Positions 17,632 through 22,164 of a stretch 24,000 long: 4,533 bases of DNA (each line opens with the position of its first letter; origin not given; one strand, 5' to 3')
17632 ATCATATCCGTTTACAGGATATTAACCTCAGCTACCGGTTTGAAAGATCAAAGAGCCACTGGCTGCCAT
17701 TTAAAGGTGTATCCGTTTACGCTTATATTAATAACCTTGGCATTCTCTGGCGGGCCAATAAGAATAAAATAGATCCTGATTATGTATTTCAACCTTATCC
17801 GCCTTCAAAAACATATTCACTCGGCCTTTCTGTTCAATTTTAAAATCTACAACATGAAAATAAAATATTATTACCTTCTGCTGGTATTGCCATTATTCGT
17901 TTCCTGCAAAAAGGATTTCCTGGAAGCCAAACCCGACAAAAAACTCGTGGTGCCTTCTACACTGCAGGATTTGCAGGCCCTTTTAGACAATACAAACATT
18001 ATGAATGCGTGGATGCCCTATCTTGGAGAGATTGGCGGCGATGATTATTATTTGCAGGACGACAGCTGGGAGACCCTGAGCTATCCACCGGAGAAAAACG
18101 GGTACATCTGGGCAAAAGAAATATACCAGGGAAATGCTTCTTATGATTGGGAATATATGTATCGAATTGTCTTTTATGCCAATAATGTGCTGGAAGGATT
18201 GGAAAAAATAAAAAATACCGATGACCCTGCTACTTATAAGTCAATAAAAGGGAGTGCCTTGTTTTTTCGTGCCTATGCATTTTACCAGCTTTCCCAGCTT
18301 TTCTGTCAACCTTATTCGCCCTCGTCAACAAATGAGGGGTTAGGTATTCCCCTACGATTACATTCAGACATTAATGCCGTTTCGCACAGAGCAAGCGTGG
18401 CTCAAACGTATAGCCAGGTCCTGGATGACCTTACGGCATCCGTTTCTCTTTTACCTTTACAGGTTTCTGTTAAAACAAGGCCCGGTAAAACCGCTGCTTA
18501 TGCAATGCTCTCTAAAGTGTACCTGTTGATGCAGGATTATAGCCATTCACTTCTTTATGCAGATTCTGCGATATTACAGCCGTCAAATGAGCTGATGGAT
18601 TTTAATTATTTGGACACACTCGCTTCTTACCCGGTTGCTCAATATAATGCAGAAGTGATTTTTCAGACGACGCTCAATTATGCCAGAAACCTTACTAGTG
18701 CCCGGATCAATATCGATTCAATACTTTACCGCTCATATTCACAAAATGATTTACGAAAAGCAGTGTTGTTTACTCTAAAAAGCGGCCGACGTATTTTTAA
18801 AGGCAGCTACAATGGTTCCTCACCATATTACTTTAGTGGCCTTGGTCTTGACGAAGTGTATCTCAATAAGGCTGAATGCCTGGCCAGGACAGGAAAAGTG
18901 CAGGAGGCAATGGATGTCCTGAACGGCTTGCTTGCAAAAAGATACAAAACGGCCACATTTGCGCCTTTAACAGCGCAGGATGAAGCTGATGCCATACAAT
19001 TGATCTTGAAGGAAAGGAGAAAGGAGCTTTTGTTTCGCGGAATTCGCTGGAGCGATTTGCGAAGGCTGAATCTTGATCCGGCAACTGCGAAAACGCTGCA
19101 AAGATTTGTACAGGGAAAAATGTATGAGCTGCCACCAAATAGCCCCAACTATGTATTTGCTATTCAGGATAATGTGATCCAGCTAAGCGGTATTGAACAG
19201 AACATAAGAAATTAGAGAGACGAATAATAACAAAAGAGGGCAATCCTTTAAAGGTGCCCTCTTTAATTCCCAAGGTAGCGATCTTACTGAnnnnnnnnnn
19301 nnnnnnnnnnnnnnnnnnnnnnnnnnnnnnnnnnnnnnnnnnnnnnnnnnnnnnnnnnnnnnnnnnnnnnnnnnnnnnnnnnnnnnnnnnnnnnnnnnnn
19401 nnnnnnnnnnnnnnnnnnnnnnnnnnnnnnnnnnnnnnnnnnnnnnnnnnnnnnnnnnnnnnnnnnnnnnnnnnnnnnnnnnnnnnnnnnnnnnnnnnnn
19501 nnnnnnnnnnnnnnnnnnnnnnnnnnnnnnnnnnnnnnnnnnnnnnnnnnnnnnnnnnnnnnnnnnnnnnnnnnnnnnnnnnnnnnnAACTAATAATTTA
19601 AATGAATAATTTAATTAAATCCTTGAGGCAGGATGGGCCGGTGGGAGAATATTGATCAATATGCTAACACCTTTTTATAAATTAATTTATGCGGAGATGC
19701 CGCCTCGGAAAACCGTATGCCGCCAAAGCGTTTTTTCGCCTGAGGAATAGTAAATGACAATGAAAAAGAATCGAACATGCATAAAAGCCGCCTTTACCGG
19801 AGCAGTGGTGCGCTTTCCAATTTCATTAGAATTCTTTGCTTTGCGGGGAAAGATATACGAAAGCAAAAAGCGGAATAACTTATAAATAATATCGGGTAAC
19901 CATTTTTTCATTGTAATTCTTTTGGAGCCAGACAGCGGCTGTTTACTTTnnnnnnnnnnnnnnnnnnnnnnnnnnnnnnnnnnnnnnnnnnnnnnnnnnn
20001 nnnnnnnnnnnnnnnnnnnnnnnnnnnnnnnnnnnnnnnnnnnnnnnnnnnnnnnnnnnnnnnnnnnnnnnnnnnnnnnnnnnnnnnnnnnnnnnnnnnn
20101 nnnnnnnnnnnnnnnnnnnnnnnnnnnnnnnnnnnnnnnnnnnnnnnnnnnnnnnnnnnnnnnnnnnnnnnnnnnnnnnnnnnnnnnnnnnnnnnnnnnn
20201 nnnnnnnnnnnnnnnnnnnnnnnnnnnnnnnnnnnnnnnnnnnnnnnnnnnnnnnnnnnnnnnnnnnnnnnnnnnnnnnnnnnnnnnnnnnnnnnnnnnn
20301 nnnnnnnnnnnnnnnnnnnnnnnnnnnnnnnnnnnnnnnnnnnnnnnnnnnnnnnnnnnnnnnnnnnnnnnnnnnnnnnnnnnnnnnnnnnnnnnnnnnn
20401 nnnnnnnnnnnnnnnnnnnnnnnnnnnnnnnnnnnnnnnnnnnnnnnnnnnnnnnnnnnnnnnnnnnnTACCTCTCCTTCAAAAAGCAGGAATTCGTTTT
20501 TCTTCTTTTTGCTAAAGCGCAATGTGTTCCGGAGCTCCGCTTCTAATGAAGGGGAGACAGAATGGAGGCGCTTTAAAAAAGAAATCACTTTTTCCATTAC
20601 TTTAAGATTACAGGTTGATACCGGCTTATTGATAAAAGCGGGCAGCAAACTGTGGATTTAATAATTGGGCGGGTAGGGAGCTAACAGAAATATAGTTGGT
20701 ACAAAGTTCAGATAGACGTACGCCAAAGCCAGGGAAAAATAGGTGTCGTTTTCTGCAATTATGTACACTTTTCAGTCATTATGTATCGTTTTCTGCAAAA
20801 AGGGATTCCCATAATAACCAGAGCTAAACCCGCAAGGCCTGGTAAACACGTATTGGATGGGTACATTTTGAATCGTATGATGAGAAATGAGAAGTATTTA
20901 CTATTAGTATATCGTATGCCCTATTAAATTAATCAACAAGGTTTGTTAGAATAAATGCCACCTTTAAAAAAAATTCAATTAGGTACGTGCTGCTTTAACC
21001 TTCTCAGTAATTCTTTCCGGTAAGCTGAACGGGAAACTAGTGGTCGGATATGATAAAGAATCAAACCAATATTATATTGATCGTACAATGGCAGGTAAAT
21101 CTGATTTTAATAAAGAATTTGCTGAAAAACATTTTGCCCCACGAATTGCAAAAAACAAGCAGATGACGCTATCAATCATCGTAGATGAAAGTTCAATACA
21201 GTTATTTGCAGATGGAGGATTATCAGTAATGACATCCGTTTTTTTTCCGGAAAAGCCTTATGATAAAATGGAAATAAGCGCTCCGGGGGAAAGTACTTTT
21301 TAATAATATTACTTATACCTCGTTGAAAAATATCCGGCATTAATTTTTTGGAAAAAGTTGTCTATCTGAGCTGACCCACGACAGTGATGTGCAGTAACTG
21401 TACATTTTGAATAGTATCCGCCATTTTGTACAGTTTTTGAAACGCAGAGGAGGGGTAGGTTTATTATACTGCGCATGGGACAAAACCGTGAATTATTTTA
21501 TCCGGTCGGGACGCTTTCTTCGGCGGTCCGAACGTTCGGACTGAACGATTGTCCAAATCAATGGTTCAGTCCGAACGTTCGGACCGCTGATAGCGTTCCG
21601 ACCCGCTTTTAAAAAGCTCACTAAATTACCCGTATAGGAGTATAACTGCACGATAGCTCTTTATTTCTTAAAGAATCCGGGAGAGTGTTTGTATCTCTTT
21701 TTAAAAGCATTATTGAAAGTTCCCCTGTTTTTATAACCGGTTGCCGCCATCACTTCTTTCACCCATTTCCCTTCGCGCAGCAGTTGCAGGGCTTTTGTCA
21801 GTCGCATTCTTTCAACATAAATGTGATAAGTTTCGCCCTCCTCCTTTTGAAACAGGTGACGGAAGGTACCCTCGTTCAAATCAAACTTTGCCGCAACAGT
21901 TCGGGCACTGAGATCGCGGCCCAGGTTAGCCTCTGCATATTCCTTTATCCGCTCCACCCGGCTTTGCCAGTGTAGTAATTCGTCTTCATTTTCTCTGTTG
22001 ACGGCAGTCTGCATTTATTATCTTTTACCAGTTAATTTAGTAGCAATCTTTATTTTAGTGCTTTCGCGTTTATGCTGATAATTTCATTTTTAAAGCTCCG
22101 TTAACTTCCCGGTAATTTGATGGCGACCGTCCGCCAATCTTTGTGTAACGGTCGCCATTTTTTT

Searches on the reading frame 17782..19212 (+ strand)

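Call 62: search_protein_families(library=pfam, proteins=[window:17782-19212:+], max_evalue=0.001)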
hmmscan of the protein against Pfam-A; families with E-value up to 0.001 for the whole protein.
window:17782-19212:+ (477 aa): 3 families
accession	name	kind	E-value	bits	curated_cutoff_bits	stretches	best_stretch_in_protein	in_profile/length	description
PF14322.12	SusD-like_3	-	1.2e-35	124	27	1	45-248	1-191/191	Starch-binding associating with outer membrane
PF07980.17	SusD_RagB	-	4.1e-12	46.8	23.1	1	358-447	163-250/297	SusD family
PF14559.12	TPR_19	-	0.00068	20.4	25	0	358-399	26-67/68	Tetratricopeptide repeat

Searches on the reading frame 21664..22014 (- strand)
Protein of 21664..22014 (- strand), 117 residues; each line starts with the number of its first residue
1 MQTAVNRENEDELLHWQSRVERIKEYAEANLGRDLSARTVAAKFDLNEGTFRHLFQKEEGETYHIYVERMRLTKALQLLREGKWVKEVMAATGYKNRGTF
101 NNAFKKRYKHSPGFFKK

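Call 62: search_protein_families(library=pfam, proteins=[window:21664-22014:-], max_evalue=0.001)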
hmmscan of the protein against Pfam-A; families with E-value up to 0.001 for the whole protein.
window:21664-22014:- (117 aa): 2 families
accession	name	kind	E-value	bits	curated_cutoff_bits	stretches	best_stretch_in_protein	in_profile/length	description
PF12833.13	HTH_18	-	1.4e-18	67.4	33.6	1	41-116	2-78/80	Helix-turn-helix domain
PF00165.29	HTH_AraC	-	0.00022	21.7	26.6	0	38-64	12-38/42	Bacterial regulatory helix-turn-helix proteins, AraC family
